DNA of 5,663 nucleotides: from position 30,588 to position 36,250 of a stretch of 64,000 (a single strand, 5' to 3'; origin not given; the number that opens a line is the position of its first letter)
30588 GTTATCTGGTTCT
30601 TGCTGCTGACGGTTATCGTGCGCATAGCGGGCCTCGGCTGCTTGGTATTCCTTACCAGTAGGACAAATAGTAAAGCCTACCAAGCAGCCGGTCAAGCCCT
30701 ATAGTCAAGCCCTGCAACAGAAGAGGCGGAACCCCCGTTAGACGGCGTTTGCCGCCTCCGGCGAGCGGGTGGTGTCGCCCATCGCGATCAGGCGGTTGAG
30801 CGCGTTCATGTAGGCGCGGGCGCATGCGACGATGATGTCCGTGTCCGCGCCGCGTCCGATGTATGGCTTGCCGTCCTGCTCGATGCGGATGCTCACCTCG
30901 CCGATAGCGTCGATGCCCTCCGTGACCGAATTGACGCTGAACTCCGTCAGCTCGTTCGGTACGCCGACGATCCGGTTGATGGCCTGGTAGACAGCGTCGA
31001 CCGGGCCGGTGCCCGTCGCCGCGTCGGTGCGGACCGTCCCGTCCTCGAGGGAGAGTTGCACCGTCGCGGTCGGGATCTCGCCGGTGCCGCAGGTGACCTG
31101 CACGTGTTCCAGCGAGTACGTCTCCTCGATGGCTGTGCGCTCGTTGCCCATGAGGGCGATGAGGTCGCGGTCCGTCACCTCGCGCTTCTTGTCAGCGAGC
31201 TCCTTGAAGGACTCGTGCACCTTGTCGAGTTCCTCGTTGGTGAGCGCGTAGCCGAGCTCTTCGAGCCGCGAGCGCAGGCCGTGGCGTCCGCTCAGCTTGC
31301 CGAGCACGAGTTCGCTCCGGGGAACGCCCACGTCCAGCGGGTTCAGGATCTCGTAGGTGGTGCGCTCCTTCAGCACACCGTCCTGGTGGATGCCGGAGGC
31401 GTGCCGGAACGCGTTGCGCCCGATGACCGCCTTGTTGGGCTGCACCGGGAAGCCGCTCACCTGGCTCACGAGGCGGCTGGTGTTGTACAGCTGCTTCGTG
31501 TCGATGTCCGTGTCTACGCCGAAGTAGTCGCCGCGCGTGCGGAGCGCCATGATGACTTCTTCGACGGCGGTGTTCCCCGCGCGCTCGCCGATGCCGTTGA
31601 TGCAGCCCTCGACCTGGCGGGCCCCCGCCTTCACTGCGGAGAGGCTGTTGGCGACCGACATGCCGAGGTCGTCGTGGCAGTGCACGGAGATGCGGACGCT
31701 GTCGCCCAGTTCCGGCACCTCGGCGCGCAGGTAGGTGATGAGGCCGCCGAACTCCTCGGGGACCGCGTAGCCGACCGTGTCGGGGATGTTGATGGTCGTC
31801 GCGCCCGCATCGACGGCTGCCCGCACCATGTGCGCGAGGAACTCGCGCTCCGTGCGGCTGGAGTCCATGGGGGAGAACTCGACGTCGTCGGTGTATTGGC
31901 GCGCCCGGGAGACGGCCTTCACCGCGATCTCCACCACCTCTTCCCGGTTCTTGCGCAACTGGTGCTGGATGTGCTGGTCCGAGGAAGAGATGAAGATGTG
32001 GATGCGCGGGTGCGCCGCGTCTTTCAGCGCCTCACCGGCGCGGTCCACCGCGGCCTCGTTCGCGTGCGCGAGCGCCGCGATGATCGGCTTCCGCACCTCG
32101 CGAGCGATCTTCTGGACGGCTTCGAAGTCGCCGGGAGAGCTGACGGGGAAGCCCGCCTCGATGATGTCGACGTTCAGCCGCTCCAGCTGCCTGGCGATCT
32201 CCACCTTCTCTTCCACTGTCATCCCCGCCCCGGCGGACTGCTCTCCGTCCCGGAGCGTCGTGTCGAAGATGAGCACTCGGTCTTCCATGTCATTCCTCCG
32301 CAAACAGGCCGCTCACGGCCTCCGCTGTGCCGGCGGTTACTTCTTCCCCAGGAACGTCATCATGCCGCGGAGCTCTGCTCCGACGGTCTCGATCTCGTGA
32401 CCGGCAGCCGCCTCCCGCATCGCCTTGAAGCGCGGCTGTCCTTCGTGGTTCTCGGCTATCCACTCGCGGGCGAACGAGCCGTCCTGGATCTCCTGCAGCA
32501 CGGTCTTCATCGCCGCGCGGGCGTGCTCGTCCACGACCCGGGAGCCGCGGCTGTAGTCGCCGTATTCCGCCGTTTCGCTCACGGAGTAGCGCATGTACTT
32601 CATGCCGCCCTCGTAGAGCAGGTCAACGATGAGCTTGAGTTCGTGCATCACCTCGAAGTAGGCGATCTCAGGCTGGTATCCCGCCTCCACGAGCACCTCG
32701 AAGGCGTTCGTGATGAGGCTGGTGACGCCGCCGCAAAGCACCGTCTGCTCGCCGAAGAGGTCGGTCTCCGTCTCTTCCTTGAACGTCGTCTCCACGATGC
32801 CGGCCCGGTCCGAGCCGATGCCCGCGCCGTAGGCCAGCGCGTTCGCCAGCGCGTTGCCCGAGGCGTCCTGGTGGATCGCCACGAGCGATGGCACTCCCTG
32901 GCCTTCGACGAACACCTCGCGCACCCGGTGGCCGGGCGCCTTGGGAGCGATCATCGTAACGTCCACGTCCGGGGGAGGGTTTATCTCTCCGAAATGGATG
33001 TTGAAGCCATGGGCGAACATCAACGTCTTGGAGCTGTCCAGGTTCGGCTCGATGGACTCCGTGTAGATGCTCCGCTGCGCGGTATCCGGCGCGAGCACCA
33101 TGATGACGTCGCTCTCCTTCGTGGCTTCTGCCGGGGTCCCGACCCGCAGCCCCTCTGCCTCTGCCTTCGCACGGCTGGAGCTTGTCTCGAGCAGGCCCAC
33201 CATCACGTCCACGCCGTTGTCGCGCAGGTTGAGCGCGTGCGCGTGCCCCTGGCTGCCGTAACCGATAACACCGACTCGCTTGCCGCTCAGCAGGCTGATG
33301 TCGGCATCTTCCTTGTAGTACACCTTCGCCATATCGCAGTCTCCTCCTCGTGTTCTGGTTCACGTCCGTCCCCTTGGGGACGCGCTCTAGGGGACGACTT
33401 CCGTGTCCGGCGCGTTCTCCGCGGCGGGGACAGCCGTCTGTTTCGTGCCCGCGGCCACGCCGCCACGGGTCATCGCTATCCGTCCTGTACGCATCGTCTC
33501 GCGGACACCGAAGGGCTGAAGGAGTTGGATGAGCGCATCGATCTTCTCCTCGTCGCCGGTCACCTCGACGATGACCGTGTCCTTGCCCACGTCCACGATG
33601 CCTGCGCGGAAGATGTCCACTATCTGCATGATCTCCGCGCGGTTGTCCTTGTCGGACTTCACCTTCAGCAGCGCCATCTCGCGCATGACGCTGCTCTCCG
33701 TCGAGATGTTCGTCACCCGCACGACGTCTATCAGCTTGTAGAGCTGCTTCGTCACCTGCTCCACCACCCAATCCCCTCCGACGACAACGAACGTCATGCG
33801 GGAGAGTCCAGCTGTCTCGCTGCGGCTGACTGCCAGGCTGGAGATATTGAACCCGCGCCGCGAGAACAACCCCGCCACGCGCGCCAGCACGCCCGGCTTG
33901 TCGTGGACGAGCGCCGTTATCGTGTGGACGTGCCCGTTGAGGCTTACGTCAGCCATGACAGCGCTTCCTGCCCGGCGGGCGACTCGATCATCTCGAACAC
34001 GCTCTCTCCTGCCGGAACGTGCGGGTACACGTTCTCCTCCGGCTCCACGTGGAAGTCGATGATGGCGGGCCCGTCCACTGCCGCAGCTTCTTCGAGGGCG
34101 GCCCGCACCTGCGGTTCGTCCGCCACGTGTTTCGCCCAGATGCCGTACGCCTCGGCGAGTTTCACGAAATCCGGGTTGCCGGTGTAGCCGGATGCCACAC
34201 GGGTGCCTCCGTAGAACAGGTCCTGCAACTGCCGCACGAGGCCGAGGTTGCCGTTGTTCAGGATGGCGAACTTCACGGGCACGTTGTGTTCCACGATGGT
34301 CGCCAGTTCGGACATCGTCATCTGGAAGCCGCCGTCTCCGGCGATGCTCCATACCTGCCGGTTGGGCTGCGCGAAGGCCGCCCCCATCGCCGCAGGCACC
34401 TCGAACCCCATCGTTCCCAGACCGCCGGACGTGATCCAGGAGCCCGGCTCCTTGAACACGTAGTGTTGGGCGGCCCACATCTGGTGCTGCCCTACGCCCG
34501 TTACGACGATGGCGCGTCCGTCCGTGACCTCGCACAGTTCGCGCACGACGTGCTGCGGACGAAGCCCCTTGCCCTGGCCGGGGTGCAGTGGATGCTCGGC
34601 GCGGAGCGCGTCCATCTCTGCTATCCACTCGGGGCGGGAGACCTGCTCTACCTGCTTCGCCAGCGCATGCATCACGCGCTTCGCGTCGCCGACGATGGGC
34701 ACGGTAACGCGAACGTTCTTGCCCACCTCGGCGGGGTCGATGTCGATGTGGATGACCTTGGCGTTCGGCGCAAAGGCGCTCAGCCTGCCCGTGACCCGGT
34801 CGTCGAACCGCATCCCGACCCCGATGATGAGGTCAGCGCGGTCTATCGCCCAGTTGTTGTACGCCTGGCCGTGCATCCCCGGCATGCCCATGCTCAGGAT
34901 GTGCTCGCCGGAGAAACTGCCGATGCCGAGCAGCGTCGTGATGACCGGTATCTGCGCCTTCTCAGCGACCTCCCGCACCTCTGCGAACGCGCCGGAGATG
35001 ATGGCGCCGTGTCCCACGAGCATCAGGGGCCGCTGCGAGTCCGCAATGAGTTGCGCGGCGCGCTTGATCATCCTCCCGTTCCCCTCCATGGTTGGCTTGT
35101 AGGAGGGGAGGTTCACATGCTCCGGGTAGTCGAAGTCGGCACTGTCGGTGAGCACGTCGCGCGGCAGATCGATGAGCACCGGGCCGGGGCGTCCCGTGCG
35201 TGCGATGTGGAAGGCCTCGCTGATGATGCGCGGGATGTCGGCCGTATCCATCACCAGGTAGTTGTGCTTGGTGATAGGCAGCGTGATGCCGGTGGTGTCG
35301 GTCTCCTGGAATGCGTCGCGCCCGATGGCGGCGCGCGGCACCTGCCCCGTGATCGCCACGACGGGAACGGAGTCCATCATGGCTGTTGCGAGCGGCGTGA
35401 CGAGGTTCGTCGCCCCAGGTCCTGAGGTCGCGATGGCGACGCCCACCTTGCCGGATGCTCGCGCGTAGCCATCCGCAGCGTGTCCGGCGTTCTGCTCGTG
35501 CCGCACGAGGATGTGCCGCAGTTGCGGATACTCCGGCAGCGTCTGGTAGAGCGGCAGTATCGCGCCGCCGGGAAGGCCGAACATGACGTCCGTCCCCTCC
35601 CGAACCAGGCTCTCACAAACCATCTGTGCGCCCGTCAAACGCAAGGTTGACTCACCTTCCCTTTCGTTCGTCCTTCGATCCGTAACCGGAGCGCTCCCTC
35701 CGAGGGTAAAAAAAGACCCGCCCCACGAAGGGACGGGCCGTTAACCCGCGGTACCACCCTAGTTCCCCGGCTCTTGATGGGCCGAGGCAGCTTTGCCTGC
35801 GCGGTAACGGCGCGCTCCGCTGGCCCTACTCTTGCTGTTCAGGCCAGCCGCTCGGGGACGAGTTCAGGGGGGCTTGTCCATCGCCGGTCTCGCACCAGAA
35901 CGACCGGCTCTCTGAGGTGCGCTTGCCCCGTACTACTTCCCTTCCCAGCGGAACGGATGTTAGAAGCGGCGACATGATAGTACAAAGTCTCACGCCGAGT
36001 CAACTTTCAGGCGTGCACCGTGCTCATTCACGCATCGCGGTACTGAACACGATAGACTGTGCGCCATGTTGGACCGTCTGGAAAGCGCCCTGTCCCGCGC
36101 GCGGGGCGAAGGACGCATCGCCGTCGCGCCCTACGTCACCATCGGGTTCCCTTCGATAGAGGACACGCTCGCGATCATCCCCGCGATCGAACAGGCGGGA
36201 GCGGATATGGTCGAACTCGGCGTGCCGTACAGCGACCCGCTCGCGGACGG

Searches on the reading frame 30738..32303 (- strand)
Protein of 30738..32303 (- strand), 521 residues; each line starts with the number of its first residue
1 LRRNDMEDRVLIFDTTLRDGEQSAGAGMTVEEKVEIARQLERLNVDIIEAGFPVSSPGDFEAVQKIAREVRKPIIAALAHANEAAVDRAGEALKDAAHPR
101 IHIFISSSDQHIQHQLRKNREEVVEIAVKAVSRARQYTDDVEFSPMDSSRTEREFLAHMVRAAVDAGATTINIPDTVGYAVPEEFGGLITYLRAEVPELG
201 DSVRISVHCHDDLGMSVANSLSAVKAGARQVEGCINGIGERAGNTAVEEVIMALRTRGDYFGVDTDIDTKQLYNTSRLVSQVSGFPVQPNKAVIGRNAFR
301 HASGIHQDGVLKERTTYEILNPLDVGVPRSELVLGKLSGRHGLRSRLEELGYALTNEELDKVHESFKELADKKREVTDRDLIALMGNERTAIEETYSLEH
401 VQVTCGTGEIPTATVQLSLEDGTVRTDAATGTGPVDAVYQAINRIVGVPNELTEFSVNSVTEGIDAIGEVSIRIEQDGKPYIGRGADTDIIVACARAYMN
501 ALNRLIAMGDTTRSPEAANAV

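Call 6: search_protein_families(library=pfam, proteins=[window:30738-32303:-], max_evalue=0.01)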
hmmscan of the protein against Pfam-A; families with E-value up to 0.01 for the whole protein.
window:30738-32303:- (521 aa): 3 families
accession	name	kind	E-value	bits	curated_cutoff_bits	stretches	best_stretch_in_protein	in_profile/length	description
PF00682.25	HMGL-like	-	6.3e-95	317.9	29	1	10-279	2-260/260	HMGL-like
PF08502.15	LeuA_dimer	-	1.1e-39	135.8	24.9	1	375-505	1-130/131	LeuA allosteric (dimerisation) domain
PF22617.1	HCS_D2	-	2e-29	102.2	27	1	293-373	1-81/82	Homocitrate synthase post-HMGL domain-like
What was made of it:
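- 30738..32303 (-): leuA (2-isopropylmalate synthase). call 6: HMGL-like, HCS_D2 and LeuA_dimer domains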

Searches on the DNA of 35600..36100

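Call 38: search_rna_families(source=window, start=35600, end=36100, threshold=gathering, show_alignments=1)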
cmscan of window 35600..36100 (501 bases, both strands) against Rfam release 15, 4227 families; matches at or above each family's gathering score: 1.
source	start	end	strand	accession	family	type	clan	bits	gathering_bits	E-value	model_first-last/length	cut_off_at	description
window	35726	35955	-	RF00230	T-box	Cis-reg; leader;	-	96.9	93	3.7e-22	1-219/219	no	T-box leader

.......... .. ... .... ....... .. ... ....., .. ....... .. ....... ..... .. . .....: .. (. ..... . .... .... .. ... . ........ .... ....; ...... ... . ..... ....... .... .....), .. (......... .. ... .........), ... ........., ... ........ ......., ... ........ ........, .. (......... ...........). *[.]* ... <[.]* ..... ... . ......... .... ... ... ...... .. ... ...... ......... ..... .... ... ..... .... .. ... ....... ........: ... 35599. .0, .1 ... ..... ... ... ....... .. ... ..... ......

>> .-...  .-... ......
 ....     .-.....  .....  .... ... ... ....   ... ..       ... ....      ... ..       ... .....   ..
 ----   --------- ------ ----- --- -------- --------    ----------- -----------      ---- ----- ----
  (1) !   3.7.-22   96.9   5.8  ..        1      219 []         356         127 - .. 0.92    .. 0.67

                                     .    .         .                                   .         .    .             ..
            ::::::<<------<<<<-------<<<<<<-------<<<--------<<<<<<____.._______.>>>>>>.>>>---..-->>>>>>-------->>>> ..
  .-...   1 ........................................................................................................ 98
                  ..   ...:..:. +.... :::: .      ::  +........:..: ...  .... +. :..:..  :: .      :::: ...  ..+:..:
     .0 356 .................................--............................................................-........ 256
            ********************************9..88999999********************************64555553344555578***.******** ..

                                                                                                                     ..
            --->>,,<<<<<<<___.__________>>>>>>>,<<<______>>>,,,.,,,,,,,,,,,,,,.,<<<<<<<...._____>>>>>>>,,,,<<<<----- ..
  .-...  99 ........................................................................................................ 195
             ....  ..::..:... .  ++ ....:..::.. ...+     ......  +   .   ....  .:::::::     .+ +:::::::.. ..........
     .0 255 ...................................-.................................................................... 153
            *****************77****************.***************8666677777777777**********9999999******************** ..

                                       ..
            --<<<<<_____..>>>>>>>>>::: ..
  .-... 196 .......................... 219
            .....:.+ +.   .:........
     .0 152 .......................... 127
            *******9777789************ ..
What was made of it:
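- On T-box-regulated ilv-leu operon: The specifier is CUC (call 38).
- Checked: The codon is CUC, which is Leu (call 38).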
